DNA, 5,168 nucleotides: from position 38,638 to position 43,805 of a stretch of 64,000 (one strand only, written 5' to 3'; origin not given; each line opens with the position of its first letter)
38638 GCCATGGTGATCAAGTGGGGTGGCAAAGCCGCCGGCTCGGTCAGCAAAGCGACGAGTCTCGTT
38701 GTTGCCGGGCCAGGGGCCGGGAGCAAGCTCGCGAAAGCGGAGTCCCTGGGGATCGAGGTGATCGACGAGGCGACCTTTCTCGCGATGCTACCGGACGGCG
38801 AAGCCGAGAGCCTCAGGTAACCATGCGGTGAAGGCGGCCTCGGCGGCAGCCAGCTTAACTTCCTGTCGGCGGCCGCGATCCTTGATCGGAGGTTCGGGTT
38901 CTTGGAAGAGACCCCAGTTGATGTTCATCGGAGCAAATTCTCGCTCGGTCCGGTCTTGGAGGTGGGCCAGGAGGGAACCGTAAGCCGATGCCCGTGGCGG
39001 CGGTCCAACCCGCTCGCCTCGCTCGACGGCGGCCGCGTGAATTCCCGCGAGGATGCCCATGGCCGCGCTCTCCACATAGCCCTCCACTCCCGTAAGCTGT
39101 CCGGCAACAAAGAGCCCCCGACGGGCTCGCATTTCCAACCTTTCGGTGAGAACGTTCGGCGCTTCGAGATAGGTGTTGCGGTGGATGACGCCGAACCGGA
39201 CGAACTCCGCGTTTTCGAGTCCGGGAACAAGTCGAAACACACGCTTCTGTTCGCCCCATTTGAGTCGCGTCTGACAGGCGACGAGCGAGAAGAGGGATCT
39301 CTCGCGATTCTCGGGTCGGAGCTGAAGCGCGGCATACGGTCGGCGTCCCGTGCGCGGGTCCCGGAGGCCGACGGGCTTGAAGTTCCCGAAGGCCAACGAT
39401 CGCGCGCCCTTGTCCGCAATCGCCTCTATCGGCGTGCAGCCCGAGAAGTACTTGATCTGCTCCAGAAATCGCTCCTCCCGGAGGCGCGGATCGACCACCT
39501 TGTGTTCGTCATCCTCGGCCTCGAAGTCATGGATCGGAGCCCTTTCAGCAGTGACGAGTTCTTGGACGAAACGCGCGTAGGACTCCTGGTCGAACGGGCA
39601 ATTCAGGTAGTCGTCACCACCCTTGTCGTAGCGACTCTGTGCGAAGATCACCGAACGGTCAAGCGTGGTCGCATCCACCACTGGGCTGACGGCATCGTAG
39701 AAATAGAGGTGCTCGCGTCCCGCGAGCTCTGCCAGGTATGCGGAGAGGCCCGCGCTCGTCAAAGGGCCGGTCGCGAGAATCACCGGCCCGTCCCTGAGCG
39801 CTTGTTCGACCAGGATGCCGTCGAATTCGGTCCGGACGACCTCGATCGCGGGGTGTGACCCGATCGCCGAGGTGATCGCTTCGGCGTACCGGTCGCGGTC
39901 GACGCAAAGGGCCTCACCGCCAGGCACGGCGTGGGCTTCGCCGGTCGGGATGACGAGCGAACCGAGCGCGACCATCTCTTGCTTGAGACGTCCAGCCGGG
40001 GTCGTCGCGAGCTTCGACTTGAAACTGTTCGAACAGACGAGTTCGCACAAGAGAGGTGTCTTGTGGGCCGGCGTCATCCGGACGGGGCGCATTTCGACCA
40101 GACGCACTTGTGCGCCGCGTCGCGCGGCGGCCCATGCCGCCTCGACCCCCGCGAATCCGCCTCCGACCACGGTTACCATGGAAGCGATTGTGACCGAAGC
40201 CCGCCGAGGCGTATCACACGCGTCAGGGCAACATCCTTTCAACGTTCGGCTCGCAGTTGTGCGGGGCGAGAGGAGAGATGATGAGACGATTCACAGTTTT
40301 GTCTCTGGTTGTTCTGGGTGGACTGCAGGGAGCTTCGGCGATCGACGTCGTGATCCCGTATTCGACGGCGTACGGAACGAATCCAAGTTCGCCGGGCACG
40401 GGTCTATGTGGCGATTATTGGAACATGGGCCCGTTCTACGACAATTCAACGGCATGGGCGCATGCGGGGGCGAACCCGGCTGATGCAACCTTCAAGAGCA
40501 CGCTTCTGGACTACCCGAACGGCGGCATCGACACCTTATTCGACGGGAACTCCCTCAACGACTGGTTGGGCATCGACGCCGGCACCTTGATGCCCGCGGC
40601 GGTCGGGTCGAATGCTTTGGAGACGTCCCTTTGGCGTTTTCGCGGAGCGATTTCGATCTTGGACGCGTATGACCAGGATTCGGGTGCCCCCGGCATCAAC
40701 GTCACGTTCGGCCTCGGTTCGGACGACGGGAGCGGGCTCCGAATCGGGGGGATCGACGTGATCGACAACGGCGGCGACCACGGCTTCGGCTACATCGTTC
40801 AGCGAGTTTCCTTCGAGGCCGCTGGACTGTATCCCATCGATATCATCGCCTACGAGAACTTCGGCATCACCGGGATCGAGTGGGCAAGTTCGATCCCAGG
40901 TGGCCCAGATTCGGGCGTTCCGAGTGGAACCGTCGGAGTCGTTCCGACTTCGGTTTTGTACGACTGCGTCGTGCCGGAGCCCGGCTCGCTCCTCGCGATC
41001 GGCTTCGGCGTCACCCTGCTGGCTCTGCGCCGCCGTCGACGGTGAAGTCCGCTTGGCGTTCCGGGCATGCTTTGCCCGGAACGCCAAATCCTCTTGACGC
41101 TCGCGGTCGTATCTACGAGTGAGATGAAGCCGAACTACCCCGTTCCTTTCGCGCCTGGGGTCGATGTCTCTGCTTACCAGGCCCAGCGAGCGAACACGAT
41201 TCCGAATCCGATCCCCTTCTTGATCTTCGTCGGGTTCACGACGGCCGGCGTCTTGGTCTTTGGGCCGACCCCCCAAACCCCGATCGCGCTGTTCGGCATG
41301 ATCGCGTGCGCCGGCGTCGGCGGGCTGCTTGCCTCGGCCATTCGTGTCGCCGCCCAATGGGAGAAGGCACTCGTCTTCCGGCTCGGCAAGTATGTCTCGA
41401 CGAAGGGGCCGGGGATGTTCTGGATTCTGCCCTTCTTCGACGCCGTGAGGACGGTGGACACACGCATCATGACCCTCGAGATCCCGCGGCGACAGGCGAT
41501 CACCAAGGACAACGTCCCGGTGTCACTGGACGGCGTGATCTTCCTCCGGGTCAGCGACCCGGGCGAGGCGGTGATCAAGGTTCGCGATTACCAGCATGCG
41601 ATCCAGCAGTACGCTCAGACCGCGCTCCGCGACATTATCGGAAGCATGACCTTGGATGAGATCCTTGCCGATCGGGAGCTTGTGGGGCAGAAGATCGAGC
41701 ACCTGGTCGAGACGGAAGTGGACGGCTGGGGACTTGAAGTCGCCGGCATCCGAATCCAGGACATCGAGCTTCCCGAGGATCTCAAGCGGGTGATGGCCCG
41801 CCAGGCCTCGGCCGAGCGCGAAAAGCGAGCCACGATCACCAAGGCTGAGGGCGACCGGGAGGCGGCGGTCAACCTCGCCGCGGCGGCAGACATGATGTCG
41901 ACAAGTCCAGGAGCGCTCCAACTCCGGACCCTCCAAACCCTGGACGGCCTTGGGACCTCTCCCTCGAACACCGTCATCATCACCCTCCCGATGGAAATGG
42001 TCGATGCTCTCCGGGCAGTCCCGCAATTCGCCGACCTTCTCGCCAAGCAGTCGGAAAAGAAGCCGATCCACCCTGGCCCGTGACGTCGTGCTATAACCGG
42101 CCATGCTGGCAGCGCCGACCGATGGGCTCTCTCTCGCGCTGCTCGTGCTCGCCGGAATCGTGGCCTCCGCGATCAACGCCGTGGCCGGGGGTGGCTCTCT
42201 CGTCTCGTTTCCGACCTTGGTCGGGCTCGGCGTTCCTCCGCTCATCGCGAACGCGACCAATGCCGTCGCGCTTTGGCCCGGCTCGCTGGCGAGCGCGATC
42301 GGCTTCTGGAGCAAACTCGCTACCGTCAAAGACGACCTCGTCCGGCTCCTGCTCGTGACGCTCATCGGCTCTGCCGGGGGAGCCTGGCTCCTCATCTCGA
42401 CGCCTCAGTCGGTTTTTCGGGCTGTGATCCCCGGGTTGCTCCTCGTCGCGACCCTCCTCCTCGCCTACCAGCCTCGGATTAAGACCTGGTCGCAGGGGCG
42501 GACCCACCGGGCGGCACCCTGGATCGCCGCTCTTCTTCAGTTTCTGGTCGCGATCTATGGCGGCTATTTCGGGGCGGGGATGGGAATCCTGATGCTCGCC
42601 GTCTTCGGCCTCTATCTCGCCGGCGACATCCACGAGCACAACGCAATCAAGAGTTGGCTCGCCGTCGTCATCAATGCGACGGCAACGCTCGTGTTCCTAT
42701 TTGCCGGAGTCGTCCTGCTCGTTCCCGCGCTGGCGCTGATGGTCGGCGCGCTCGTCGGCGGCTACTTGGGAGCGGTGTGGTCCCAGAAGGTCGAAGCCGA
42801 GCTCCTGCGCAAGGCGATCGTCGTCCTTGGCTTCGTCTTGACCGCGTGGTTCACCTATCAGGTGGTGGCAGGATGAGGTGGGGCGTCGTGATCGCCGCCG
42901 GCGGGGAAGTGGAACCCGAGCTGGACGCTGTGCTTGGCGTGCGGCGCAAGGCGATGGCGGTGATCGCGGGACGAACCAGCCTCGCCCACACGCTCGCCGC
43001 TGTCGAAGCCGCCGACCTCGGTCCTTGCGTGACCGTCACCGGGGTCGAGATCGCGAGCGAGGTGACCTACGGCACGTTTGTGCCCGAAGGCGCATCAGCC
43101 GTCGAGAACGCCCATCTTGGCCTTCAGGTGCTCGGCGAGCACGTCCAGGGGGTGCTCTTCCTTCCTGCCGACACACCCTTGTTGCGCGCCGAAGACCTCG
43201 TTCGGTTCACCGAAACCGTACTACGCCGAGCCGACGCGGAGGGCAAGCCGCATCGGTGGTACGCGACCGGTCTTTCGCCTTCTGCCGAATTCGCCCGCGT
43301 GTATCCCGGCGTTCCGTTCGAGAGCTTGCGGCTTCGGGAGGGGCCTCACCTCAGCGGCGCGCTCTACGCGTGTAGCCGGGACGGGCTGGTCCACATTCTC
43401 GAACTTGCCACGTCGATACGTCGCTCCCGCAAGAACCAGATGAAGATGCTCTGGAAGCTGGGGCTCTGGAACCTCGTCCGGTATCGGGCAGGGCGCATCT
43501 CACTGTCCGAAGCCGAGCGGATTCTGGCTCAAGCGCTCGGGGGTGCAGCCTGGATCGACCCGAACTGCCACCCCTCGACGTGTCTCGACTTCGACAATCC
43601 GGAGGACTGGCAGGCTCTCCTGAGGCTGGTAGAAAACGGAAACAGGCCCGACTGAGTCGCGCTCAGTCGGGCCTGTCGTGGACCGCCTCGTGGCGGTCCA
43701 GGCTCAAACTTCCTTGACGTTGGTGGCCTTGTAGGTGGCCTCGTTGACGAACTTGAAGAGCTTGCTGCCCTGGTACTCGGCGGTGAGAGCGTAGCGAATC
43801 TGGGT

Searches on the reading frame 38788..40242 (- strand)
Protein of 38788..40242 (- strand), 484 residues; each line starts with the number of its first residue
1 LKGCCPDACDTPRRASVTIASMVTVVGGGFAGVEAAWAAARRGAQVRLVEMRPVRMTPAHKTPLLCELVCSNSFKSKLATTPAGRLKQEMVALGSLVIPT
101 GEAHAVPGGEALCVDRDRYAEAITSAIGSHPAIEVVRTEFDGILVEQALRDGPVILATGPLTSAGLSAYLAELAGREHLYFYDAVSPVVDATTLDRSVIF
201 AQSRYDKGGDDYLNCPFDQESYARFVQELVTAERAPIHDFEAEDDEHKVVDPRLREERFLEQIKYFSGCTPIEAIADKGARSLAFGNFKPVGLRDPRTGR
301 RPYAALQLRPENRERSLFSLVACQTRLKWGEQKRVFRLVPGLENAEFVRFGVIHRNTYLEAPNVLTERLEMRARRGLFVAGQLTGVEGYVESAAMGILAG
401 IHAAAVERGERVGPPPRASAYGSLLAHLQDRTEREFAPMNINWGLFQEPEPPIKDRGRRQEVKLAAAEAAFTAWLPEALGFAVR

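Call 24: search_protein_families(library=pfam, proteins=[window:38788-40242:-], max_evalue=0.001)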
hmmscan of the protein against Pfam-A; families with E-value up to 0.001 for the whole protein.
window:38788-40242:- (484 aa): 8 families
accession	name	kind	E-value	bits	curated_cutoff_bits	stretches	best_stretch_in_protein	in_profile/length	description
PF01134.28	GIDA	-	1.1e-86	291.8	22.1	1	23-406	2-386/391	Glucose inhibited division protein A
PF12831.13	FAD_oxidored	-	1.1e-06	28.7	27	1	23-53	2-32/416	FAD dependent oxidoreductase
PF07992.20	Pyr_redox_2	-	1.7e-06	28.1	26.1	1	21-58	143-179/291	Pyridine nucleotide-disulphide oxidoreductase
PF01262.27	AlaDh_PNT_C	-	5.6e-06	26.4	23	1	21-61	29-69/214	Alanine dehydrogenase/PNT, C-terminal domain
PF01266.30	DAO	-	8.8e-06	25.9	27.9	1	23-52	2-31/353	FAD dependent oxidoreductase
PF00070.33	Pyr_redox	-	1.4e-05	25.9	22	1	23-54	2-33/82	Pyridine nucleotide-disulphide oxidoreductase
PF13450.12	NAD_binding_8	-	4.4e-05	24.1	21.9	1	25-53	1-29/68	NAD(P)-binding Rossmann-like domain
PF00890.30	FAD_binding_2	-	0.00048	19.9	20.4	1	23-53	2-32/414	FAD binding domain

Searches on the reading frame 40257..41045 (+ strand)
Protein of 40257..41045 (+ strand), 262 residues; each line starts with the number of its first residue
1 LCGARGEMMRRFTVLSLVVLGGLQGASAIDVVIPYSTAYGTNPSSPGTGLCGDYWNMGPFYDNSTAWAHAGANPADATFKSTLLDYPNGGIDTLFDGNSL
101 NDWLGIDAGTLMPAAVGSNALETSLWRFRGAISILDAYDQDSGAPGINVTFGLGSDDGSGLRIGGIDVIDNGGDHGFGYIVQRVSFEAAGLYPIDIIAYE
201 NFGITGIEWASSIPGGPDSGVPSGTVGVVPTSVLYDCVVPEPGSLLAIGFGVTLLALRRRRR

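Call 24: search_protein_families(library=pfam, proteins=[window:40257-41045:+], max_evalue=0.001)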
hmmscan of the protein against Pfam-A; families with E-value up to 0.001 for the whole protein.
window:40257-41045:+ (262 aa): 1 family
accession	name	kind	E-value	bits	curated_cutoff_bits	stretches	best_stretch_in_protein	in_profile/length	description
PF07589.16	PEP-CTERM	-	5.1e-05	23.6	20.7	1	239-260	2-24/24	PEP-CTERM motif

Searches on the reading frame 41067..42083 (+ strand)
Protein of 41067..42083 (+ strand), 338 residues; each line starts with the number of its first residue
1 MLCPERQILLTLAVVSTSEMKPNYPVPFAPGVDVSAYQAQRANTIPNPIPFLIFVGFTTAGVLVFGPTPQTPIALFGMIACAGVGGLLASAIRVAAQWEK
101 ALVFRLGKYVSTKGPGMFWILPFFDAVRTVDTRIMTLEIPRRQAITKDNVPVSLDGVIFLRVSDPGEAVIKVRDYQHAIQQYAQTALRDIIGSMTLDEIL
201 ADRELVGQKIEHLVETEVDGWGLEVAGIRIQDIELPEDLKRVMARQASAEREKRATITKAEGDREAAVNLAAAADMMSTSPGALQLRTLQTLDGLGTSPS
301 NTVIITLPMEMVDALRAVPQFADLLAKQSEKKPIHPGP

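Call 24: search_protein_families(library=pfam, proteins=[window:41067-42083:+], max_evalue=0.001)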
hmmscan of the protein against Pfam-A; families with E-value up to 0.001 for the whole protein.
window:41067-42083:+ (338 aa): 2 families
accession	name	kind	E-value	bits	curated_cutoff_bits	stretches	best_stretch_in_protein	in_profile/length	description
PF01145.31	Band_7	-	1.1e-43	149.7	23.6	1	95-263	3-175/176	SPFH domain / Band 7 family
PF13421.11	Band_7_1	-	3.8e-06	27.1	24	1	170-249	128-209/211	SPFH domain-Band 7 family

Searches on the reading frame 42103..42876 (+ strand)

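Call 51: search_protein_families(library=pfam, proteins=[window:42103-42876:+], max_evalue=0.00001)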
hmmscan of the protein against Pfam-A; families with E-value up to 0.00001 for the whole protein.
window:42103-42876:+ (257 aa): 1 family
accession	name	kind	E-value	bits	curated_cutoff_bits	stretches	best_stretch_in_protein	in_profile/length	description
PF01925.25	TauE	-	1.8e-40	139.5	32.6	1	14-248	1-235/237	Sulfite exporter TauE/SafE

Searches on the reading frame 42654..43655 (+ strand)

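Call 51: search_protein_families(library=pfam, proteins=[window:42654-43655:+], max_evalue=0.00001)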
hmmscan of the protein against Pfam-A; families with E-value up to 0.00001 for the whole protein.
window:42654-43655:+ (333 aa): 1 family
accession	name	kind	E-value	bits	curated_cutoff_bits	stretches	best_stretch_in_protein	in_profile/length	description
PF12804.13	NTP_transf_3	-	2.2e-06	28.4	27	1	97-190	14-112/160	MobA-like NTP transferase domain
